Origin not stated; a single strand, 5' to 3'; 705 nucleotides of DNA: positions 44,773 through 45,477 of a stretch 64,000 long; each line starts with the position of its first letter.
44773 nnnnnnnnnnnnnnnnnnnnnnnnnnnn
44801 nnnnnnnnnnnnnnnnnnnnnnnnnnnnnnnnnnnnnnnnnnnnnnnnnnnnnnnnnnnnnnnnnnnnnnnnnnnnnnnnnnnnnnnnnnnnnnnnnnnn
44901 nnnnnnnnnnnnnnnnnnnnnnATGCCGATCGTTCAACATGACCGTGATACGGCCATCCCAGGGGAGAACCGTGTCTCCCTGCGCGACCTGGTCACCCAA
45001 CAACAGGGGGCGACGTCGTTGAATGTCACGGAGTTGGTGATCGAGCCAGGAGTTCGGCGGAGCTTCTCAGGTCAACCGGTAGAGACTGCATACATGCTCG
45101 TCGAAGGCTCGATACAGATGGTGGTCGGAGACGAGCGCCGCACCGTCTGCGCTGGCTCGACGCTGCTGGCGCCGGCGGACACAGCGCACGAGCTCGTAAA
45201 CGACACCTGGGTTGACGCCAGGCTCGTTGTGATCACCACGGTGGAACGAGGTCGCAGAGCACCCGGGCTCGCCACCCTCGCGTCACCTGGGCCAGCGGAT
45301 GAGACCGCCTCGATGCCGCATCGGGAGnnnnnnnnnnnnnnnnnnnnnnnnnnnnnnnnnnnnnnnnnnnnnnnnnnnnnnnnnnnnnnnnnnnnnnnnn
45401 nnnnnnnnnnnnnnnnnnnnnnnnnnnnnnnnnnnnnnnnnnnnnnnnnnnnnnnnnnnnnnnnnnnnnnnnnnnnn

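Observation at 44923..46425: Cupin domain fused to a sulfite-oxidase-family molybdoenzyme, sharing an operator with a divergent OYE reductase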

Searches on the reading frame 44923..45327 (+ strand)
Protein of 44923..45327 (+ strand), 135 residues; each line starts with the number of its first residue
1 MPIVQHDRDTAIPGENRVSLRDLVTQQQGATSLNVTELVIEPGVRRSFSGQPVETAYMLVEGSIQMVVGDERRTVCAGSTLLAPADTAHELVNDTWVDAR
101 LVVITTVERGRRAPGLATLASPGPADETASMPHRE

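Call 28: search_protein_families(library=pfam, proteins=[window:44923-45312:+], max_evalue=0.1)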
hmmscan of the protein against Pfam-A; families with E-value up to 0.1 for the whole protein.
window:44923-45312:+ (130 aa): 1 family
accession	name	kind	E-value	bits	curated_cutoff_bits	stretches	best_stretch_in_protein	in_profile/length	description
PF07883.17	Cupin_2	-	5.5e-07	29.6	27.2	1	39-104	4-69/70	Cupin domain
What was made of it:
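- Checked: It scores 29.6 bits when the N-terminal 130 aa are scanned alone (call 28).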

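Call 35: find_homologous_proteins(query=window:44923-45312:+, max_evalue=0.001)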
Query window:44923-45312:+: 44 candidates shared short words with the query, none scored E <= 0.001.
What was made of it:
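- Tried and rejected: It returned nothing, a limit of the index (call 35).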

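Call 43: search_protein_representatives(protein=window:44923-45327:+)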
Query: 135 residues. Proteins with E-value up to 0.001 (for the whole library): 86; up to 1e-10: 6; up to 1e-30: 0. The best 86 are listed.
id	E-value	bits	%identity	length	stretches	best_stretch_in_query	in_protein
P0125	5.0e-17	78.6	37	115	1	1-107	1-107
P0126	3.9e-15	72.5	41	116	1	1-103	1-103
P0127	6.5e-13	65.3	43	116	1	1-105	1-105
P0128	4.0e-11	59.5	53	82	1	49-106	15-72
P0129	4.5e-11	59.3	36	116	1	1-103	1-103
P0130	5.0e-11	59.2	49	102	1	38-104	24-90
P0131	5.7e-10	55.8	31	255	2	16-125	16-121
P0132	6.6e-09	52.4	38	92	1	1-86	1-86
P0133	4.2e-08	49.8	36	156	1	1-103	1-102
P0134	4.4e-08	49.7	39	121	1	1-88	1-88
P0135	7.5e-08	48.9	26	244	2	2-126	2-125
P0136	1.1e-07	48.4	33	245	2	11-105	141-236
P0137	1.2e-07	48.2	37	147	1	9-117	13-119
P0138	1.5e-07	47.9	39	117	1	1-103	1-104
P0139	2.3e-07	47.3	27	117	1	1-107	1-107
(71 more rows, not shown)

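Call 50: find_homologous_proteins(query=A2, max_evalue=0.001)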
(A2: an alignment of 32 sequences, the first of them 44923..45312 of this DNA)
Query A2 (32 sequences) (130 aa, profile of the alignment): 477 proteins with E <= 0.001 among 1658 candidates; the best 120 are listed.
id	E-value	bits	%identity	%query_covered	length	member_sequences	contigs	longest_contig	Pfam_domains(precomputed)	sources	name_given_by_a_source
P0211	2.4e-57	210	41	79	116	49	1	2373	PF07883.18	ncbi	-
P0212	4.3e-57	209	40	79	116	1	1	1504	PF07883.18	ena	-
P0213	4.4e-57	209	42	79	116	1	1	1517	PF07883.18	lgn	-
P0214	4.5e-57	209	42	79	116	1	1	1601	PF07883.18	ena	-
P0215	4.8e-57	209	43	79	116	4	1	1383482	PF07883.18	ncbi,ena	-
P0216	4.9e-57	209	40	79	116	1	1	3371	PF07883.18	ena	-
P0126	6.9e-57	208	41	79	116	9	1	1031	PF07883.18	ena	-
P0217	7.2e-57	208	42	79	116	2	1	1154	PF07883.18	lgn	-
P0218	8.0e-57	208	44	80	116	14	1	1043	PF07883.18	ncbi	-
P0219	8.9e-57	208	41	79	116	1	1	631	PF07883.18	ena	-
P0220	1.2e-56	207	40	79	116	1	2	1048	PF07883.18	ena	-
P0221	1.3e-56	207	43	79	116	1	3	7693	PF07883.18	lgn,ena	-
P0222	2.2e-56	207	41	79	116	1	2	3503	PF07883.18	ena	-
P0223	2.5e-56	206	42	79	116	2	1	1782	PF07883.18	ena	-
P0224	2.9e-56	206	42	79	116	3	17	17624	PF07883.18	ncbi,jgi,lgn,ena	-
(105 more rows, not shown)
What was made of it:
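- Tried and rejected: I replaced it with a full HMMER scan of representatives (call 43) and a family-profile search (call 50).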

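Call 63: predict_structure(alignment_id=A6)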
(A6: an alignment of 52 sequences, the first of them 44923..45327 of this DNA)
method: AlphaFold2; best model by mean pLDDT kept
length: 135 residues; sequences in the alignment: 52
mean_pLDDT: 72.4   pTM: 0.65
mean pLDDT of the five models: 72.4, 70.5, 68.4, 68.2, 67.7
residues with pLDDT >= 90: 44; 70-90: 36; 50-70: 30; < 50: 25
segments of 3 or more residues with pLDDT < 50: 112-135
pLDDT, mean of each block of 10 residues (from residue 1): 65 55 63 86 91 86 93 90 88 95 76 43 32 32
secondary structure, 60 per line:
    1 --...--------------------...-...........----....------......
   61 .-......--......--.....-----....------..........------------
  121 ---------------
elements in order: E3-5 E30-40 E45-48 E55-61 E63-68 E71-76 E79-83 E89-92 E99-108
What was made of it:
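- On Cupin superfamily: The AF2 barrel at residues 30-108 has pLDDT 86-95 (call 63).
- It folds with pLDDT 86-95 (call 63).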

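Call 66: fold_search(model_id=the predicted structure, library=pdb)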
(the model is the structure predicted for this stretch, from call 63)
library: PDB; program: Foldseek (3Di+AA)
matches with E <= 10: 1967; with E <= 0.001: 299
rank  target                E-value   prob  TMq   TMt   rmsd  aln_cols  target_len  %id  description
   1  1vj2_A                8.2e-06  1.00  0.54  0.63   2.6        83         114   20  Crystal structure of a novel family of manganese-containing cupin (tm1459) from thermotoga maritima at 1.65 A resoluti (released 2003-12-09)
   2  2gu9_A                1.0e-05  1.00  0.51  0.61   7.7        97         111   18  Crystal structure of XC5357 from Xanthomonas campestris: A putative tetracenomycin polyketide synthesis protein adopti (released 2006-11-07)
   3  8hjz_A                1.1e-05  1.00  0.47  0.54   9.7       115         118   15  Crystal structure of a cupin protein (tm1459, H52A/H58Q mutant) in copper (Cu) substituted form (released 2023-06-14)
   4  8hjx_B                1.1e-05  1.00  0.51  0.59   1.4        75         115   19  Crystal structure of a cupin protein (tm1459, H52A/H58E mutant) in copper (Cu) substituted form (released 2023-06-14)
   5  1v70                  1.1e-05  1.00  0.51  0.65   1.5        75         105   24  Crystal Structure of probable antibiotics synthesis protein from Thermus thermophilus HB8 (released 2004-12-14)
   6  8hjz_B                1.2e-05  1.00  0.51  0.59   1.4        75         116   19  Crystal structure of a cupin protein (tm1459, H52A/H58Q mutant) in copper (Cu) substituted form (released 2023-06-14)
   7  6l2f_B                1.2e-05  1.00  0.51  0.60   1.4        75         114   19  Crystal structure of a cupin protein (tm1459, H54AH58A mutant) in copper (Cu) substituted form (released 2020-04-01)
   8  2gu9_B                1.2e-05  1.00  0.50  0.61   1.5        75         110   23  Crystal structure of XC5357 from Xanthomonas campestris: A putative tetracenomycin polyketide synthesis protein adopti (released 2006-11-07)
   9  8awp_A                1.3e-05  1.00  0.50  0.64   1.3        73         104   19  Crystal structure of a manganese-containing cupin (tm1459) from Thermotoga maritima, variant 208 (V19I/R23H/M38I/I60F/ (released 2023-03-08)
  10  5uqp_A                1.3e-05  1.00  0.51  0.63   7.5        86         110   22  The crystal structure of cupin protein from Rhodococcus jostii RHA1 (released 2017-02-22)
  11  9jew_B                1.5e-05  1.00  0.52  0.61   3.8        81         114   20  Crystal structure of a cupin protein (tm1459, C106V mutant) in iron (Fe) substituted form (released 2025-05-07)
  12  3d82_B                1.6e-05  1.00  0.49  0.64   8.4        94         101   13  Crystal structure of a cupin-2 domain containing protein (sfri_3543) from shewanella frigidimarina ncimb 400 at 2.05 A (released 2008-06-10)
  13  6l2f_A                1.8e-05  1.00  0.47  0.54   9.6       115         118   15  Crystal structure of a cupin protein (tm1459, H54AH58A mutant) in copper (Cu) substituted form (released 2020-04-01)
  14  8hjy_A                1.9e-05  1.00  0.47  0.53   9.7       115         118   15  Crystal structure of a cupin protein (tm1459, H52A/H58E/F104W mutant) in copper (Cu) substituted form (released 2023-06-14)
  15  8hjx_A                2.0e-05  1.00  0.47  0.53   9.9       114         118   15  Crystal structure of a cupin protein (tm1459, H52A/H58E mutant) in copper (Cu) substituted form (released 2023-06-14)
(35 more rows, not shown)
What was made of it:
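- On Cupin superfamily: Foldseek probability is 1.00 to TM1459 and TTHA0104 (call 66).
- Closest known: TM1459-type minimal monocupins. Same: Same single-barrel cupin of about 110 aa. These are the top Foldseek hits, at E about 1e-5 and probability 1.00 (call 66).
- The structural neighbours are generic monocupins of unknown or engineered function (call 66).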
